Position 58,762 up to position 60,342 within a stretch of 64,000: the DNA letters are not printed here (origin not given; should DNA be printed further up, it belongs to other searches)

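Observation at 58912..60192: Secreted, membrane-anchored PotD-like polyamine-binding protein in a phage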

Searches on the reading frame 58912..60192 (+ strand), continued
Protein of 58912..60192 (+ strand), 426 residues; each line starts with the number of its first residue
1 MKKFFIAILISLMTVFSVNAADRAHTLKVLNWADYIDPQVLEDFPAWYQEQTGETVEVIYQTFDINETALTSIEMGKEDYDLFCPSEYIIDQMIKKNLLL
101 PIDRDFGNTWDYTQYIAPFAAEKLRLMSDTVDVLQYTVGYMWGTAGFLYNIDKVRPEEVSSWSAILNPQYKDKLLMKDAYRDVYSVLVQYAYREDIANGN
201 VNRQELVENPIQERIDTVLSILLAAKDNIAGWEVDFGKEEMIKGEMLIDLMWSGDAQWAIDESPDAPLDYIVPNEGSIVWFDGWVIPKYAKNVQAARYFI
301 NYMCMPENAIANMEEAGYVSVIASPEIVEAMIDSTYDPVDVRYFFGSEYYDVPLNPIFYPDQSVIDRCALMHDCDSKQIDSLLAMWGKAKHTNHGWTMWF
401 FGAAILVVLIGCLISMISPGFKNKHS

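Call 22: search_solved_structures(query=window:58912-60189:+, max_evalue=1e-30, show_alignments=5)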
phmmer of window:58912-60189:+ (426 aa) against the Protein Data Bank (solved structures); distinct sequences matched with E-value up to 1e-30: 5.
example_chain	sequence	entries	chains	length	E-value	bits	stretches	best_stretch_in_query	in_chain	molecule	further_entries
4gl0_A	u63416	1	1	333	2.3e-44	155.2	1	24-324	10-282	Lmo0810 protein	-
4eqb_A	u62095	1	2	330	2.7e-37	131.9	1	22-320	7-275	Spermidine/putrescine ABC superfamily ATP binding cassette transporter, binding protein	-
8y5h_E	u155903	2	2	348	5.3e-33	117.8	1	16-320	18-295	Spermidine/putrescine-binding periplasmic protein | Putrescine-binding periplasmic protein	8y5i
1pot_A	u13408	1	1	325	2.3e-31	112.4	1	24-320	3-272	SPERMIDINE/PUTRESCINE-BINDING PROTEIN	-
1poy_1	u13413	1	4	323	3.2e-31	111.9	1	25-320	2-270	SPERMIDINE/PUTRESCINE-BINDING PROTEIN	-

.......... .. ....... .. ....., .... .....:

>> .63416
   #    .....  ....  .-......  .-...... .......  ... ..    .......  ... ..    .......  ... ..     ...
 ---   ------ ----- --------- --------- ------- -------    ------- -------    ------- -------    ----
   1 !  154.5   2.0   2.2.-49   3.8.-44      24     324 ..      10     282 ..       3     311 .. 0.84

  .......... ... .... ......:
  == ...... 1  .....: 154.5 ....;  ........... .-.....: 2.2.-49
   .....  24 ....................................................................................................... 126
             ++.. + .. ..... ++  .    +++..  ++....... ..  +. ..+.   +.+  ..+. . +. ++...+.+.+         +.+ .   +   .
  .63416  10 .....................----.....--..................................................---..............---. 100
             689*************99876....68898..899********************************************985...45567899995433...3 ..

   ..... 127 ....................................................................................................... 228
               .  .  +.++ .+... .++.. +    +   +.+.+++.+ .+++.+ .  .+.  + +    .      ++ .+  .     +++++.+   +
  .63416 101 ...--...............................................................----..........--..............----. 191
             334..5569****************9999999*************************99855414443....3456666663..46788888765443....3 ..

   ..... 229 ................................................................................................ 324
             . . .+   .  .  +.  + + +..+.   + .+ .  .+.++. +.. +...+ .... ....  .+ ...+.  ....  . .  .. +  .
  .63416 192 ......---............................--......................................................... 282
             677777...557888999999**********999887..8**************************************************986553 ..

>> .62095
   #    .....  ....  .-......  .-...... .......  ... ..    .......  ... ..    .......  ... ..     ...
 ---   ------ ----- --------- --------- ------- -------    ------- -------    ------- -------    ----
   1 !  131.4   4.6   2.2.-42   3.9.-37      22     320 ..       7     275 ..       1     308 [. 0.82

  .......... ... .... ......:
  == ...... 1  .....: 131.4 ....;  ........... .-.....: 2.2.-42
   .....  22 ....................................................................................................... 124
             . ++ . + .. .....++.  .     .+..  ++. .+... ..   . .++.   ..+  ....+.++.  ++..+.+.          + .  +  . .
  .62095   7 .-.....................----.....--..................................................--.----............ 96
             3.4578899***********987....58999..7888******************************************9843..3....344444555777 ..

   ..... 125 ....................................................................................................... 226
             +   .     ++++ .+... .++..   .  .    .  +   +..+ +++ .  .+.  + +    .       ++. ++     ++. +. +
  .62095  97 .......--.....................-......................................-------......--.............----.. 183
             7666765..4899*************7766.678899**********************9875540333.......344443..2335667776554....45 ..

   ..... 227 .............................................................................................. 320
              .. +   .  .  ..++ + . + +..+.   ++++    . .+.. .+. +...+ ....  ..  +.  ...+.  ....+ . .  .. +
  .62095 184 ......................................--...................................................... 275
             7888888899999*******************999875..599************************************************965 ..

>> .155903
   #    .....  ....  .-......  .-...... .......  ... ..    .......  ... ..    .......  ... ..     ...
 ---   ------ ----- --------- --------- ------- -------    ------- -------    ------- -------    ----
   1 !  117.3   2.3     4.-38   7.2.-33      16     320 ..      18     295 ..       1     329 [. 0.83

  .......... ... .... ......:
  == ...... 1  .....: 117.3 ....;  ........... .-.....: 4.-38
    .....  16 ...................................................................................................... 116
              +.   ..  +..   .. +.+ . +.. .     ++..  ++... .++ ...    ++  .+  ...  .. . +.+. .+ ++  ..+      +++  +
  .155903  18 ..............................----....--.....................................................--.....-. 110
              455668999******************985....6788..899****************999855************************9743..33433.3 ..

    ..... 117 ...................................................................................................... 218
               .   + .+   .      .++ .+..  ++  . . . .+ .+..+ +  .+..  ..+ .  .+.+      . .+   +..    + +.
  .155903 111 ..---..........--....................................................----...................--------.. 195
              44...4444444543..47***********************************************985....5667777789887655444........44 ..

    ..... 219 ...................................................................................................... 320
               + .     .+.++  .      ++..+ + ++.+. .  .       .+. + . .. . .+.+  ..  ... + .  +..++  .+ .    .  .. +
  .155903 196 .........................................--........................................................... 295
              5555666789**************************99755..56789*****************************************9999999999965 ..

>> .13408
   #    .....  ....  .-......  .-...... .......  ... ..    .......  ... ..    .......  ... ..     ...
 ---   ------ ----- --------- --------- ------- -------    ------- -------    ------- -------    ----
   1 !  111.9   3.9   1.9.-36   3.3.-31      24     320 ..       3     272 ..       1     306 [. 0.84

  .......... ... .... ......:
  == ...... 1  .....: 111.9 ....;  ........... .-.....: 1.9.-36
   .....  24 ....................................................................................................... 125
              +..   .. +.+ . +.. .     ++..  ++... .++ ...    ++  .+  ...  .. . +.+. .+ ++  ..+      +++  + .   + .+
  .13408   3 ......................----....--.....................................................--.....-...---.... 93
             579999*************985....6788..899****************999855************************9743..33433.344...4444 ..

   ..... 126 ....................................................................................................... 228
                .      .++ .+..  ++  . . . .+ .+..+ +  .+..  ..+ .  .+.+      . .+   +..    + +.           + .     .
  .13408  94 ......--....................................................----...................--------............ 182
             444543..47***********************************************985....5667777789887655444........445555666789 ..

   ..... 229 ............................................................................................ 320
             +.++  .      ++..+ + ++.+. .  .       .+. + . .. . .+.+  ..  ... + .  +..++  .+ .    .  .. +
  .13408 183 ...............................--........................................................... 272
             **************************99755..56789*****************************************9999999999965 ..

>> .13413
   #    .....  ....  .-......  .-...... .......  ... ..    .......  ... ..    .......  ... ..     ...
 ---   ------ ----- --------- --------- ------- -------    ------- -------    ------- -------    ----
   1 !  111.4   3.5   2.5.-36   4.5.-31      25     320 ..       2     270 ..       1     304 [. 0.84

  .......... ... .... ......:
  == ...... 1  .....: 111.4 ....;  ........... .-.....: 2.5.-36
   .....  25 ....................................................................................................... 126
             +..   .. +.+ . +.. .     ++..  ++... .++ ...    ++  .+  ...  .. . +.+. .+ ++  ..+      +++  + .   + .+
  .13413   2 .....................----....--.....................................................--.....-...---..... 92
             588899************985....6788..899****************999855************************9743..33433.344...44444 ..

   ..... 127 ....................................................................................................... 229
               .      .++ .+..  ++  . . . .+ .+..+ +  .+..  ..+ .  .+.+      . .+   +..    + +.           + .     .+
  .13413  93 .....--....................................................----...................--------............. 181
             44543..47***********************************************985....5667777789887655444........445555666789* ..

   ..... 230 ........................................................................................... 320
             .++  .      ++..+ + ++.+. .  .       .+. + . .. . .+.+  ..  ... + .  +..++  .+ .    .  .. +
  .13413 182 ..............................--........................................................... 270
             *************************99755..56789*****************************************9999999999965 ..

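Call 28: find_related_loci(query=A1, collection=genome_contigs, flank=6000)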
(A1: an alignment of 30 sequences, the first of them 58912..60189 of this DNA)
Query A1 (426 aa) in genome_contigs; peptide patterns used: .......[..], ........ (x = any residue, [..] = any of these).
600 stretches matched a pattern (row limit reached: there are more); 588 encode a relative of the query (tblastn E <= 1e-3); the best 80 are kept; 80 distinct loci.
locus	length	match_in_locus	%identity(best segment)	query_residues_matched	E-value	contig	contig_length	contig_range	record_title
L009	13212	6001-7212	62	1-398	1e-160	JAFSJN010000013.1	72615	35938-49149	MAG: Paludibacteraceae bacterium isolate RGIG3200 Goat_Reticulum-1__c315493, whole genome shotgun sequence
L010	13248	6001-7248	57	1-414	3e-156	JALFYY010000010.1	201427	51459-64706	MAG: Bacteroidales bacterium isolate SUG1139 k141_115278, whole genome shotgun sequence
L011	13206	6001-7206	58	1-393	2e-155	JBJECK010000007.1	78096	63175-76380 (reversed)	MAG: Paludibacteraceae bacterium isolate LOHA42_bin.047 NODE_142_length_78096_cov_23.668482, whole genome shotgun sequen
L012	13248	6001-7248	59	1-410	2e-155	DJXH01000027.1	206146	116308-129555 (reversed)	MAG TPA_asm: Bacteroidales bacterium UBA7009 UBA7009_contig_15060, whole genome shotgun sequence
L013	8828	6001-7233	59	1-393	4e-155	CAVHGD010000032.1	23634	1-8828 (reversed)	Dialister sp. CAG:486 isolate H07655-L1_cleanbin_000021 genome assembly, contig: Spades_H07655-L1_contig_1420, whole gen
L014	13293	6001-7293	56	1-425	5e-155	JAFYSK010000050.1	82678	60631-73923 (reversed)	MAG: Paludibacteraceae bacterium isolate RGIG7379 Water_buffalos_Cecum-5__c898937, whole genome shotgun sequence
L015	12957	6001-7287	57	1-425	3e-155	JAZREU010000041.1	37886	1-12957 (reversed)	MAG: Paludibacteraceae bacterium isolate T1900045498_YK20190192.MAGScoT_cleanbin_000020 SGB_7463_k141_969317, whole geno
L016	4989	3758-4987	59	3-406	3e-157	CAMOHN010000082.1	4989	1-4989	MAG: uncultured Bacteroidales bacterium isolate SRR873600_bin.17_metaWRAP_v1.3_MAG genome assembly, contig: NODE_44545_l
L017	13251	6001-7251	56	1-414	7e-153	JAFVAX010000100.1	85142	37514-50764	MAG: Paludibacteraceae bacterium isolate RGIG5004 Roe_deer_Rumen-5__c551031, whole genome shotgun sequence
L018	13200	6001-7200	59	1-393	5e-153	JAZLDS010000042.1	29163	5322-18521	MAG: Paludibacteraceae bacterium isolate T1900045028_TC20190021.MAGScoT_cleanbin_000035 SGB_4442_k141_1345766, whole gen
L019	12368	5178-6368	59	1-393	9e-153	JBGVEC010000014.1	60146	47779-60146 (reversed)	MAG: Paludibacteraceae bacterium isolate fecal_MAG_422 fecal_MAG_422_contig_0014, whole genome shotgun sequence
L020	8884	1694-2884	59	1-393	2e-152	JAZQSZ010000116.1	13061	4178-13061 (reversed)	MAG: Paludibacteraceae bacterium isolate T1900045194_TC20190190.MAGScoT_cleanbin_000055 SGB_5308_k141_2292473, whole gen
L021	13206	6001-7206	60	1-393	9e-153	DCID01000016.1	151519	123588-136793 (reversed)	MAG TPA_asm: Bacteroidales bacterium UBA1735 UBA1735_contig_3773, whole genome shotgun sequence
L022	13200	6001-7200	58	1-393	6e-152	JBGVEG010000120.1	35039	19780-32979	MAG: Paludibacteraceae bacterium isolate fecal_MAG_419 fecal_MAG_419_contig_0120, whole genome shotgun sequence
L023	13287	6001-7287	56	1-425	5e-152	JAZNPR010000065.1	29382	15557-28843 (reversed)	MAG: Paludibacteraceae bacterium isolate T1900044833_TS20190299.MAGScoT_cleanbin_000033 SGB_2903_k141_83810, whole genom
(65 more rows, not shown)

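Call 29: find_related_loci(query=A1, collection=viral_contigs, flank=8000)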
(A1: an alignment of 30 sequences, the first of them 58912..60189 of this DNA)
Query A1 (426 aa) in viral_contigs; peptide patterns used: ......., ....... (x = any residue, [..] = any of these).
41 stretches matched a pattern, but none encodes a relative of the query by tblastn (E <= 1e-3).

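Call 37: predict_structure(alignment_id=A1)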
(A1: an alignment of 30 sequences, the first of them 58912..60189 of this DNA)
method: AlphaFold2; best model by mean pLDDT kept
length: 426 residues; sequences in the alignment: 30
mean_pLDDT: 87.0   pTM: 0.81
mean pLDDT of the five models: 87.0, 86.9, 85.8, 85.6, 85.4
residues with pLDDT >= 90: 266; 70-90: 107; 50-70: 38; < 50: 15
segments of 3 or more residues with pLDDT < 50: 66-73
pLDDT, mean of each block of 10 residues (from residue 1): 69 55 82 81 97 94 58 58 88 89 95 95 89 92 94 96 96 91 94 97 93 97 95 76 90 91 90 94 91 96 96 85 95 96 96 95 95 82 90 59 89 80 53
secondary structure, 60 per line:
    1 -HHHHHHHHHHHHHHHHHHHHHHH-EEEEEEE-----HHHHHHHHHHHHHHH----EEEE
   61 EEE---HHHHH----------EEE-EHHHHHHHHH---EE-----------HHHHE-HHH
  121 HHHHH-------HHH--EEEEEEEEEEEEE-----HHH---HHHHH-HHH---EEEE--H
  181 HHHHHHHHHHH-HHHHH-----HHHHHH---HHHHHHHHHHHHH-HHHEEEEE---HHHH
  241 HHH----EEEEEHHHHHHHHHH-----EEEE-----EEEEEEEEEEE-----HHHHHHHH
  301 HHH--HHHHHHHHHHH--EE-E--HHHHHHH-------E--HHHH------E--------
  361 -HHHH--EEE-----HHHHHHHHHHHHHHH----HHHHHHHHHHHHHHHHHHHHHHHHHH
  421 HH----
elements in order: H2-24 E26-32 H38-52 E57-63 H67-71 E82-84 H87-95 H112-115 H118-125 E138-150 H162-166 E174-177 H180-191 H193-197 H203-208 H212-224 E229-233 H237-243 E248-252 H253-262 E268-271 E277-287 H293-303 H306-316 H325-331 H342-345 H362-365 E368-370 H376-390 H395-422

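Call 40: find_encoding_contigs(protein=P0002, flank=8000, max_places=2)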
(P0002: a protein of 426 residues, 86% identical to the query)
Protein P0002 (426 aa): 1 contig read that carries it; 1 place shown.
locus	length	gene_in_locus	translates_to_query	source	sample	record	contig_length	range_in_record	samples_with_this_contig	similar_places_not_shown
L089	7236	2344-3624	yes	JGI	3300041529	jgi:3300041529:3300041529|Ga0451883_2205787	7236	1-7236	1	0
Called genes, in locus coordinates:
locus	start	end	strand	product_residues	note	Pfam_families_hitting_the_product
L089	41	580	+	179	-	-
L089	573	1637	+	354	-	PF02463:SMC_N (faint), PF13476:AAA_23, PF13304:AAA_21 (faint)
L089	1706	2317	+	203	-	-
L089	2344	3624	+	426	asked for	PF01547:SBP_bac_1, PF13416:SBP_bac_8, PF13343:SBP_bac_6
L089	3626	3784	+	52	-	-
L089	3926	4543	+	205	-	PF01832:Glucosaminidase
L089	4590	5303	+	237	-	PF00149:Metallophos, PF12850:Metallophos_2 (faint)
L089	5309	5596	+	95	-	-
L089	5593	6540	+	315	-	PF00149:Metallophos (weak), PF12850:Metallophos_2 (weak)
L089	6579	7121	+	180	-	PF13521:AAA_28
